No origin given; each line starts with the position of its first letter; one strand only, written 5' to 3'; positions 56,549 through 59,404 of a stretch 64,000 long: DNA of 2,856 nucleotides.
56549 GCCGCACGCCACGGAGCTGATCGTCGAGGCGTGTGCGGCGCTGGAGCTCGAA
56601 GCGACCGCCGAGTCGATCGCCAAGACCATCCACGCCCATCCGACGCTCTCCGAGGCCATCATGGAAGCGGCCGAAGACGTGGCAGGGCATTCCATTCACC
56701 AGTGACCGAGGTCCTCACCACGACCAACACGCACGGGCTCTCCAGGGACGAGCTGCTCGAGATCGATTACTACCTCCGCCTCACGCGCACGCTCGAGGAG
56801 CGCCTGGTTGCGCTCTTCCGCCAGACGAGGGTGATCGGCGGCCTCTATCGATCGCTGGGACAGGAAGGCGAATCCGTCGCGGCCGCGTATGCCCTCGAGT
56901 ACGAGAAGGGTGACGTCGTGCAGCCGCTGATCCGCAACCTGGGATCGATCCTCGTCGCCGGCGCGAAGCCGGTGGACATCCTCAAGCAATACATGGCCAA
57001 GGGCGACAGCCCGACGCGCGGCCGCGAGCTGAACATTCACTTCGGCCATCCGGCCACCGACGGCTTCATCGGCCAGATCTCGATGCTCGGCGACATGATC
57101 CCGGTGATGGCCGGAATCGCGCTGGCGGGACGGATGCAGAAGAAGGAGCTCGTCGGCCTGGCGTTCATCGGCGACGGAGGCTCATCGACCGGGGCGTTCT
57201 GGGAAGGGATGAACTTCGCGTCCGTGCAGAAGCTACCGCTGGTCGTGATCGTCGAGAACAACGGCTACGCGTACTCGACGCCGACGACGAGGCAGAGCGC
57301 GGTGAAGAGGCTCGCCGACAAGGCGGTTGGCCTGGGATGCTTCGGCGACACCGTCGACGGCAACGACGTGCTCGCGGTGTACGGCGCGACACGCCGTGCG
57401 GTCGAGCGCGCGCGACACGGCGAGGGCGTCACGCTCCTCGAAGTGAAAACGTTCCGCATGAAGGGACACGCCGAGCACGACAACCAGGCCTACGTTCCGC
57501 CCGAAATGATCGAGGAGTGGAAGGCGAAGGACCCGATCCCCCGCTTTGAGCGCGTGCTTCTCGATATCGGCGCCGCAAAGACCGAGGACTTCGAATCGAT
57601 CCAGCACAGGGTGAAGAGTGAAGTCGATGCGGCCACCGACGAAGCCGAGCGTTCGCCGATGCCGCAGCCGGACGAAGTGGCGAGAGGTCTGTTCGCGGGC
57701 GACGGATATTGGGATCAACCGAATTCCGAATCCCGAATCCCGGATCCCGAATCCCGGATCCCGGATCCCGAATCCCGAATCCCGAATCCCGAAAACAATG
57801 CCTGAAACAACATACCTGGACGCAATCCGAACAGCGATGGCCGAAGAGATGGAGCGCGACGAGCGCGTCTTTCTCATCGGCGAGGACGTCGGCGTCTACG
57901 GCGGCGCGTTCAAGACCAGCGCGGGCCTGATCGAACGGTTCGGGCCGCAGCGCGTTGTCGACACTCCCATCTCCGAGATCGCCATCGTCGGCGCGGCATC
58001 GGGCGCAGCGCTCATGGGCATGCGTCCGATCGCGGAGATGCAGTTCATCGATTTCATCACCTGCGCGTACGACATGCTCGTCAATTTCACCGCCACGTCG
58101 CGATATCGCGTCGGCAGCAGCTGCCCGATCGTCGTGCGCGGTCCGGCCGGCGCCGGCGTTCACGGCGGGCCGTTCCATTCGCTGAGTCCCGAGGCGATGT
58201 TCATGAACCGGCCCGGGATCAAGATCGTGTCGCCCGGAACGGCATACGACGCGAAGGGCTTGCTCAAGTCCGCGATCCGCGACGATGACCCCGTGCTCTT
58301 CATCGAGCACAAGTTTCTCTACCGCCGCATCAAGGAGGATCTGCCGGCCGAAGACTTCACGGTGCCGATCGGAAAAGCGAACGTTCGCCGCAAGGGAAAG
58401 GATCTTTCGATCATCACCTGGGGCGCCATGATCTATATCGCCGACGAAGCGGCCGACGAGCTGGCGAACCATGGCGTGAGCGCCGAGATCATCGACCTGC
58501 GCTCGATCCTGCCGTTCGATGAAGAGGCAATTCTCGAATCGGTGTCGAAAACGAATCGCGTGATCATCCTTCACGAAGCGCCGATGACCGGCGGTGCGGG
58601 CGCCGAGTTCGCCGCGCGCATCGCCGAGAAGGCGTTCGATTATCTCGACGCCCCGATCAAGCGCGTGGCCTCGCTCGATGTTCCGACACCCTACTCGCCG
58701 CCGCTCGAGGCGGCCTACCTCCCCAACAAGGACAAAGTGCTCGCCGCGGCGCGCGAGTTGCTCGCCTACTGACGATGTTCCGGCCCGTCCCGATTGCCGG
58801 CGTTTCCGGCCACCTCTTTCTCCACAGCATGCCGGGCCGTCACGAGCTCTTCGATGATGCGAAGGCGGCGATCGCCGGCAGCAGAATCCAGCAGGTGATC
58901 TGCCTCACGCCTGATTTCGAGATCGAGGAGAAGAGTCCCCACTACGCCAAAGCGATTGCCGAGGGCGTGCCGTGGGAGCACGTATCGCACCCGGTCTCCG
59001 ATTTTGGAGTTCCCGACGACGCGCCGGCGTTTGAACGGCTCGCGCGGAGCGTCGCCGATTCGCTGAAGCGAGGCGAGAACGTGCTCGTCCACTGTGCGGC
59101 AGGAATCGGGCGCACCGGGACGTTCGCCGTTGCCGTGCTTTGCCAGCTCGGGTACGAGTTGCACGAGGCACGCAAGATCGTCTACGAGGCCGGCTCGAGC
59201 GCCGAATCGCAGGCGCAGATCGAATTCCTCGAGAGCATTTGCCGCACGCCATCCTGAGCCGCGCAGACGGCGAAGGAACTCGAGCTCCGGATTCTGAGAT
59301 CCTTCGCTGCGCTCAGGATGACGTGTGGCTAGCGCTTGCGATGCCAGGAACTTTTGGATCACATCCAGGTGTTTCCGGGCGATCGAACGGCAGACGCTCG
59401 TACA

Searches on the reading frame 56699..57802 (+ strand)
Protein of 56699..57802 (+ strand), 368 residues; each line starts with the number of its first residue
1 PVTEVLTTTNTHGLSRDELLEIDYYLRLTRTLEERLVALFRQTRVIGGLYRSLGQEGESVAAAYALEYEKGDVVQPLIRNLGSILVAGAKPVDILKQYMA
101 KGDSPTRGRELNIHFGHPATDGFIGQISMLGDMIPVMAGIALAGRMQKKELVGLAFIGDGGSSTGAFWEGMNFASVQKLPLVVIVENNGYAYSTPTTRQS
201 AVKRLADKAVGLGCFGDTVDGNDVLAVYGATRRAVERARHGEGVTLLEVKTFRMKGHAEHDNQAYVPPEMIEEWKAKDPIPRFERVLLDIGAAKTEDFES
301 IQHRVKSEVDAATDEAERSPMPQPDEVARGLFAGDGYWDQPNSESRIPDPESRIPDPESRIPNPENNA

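Call 65: search_protein_families(library=pfam, proteins=[window:56699-57802:+], max_evalue=0.00001)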
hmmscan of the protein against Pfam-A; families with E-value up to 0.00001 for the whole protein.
window:56699-57802:+ (368 aa): 2 families
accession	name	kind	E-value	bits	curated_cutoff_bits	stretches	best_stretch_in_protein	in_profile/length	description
PF00676.26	E1_dh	-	2.6e-68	230.7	22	1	28-324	5-299/300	Dehydrogenase E1 component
PF13292.11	DXP_synthase_N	-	8.8e-07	28.9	21.2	1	134-195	117-178/274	1-deoxy-D-xylulose-5-phosphate synthase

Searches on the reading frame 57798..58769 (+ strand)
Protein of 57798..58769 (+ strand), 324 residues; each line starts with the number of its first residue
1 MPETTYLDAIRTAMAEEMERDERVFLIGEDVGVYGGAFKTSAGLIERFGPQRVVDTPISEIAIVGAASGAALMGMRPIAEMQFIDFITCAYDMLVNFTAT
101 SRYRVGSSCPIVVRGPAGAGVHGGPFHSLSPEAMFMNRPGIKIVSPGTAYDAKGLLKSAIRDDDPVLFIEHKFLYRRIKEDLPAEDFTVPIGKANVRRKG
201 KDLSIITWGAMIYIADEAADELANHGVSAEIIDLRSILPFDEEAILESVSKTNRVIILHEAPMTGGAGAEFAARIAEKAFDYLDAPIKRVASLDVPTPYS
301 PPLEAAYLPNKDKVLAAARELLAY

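Call 65: search_protein_families(library=pfam, proteins=[window:57798-58769:+], max_evalue=0.00001)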
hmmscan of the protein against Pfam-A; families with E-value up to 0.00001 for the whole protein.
window:57798-58769:+ (324 aa): 2 families
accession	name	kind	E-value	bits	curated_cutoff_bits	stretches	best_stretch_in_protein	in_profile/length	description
PF02780.25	Transketolase_C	-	1.3e-41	141.9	25.9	1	192-314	1-124/124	Transketolase, C-terminal domain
PF02779.29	Transket_pyr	-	3.9e-40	137.8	27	1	5-176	4-173/174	Transketolase, pyrimidine binding domain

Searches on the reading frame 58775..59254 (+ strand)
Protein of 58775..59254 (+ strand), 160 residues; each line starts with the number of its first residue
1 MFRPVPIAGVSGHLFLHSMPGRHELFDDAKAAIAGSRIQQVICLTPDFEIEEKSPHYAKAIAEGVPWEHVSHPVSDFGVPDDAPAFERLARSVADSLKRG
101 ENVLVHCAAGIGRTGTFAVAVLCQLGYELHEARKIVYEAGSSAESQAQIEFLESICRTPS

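Call 65: search_protein_families(library=pfam, proteins=[window:58775-59254:+], max_evalue=0.00001)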
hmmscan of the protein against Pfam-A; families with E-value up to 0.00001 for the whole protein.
window:58775-59254:+ (160 aa): 5 families
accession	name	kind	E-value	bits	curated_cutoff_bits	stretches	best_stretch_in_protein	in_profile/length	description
PF22784.1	PTP-SAK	-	2.3e-10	41.2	27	1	29-151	23-135/153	Swiss Army Knife protein, DSP-PTPase phosphatase domain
PF00782.25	DSPc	-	6.3e-10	39.4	33.5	1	67-139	40-113/133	Dual specificity phosphatase, catalytic domain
PF22785.1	Tc-R-P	-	5.5e-09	37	27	1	20-124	6-103/106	Polymorphic toxin system, DSP-PTPase phosphatase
PF00102.32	Y_phosphatase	-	9.3e-08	32.4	20.9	1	76-123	144-192/234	Protein-tyrosine phosphatase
PF13350.11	Y_phosphatase3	-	5.7e-06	26.9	22.2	0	68-128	101-156/240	Tyrosine phosphatase family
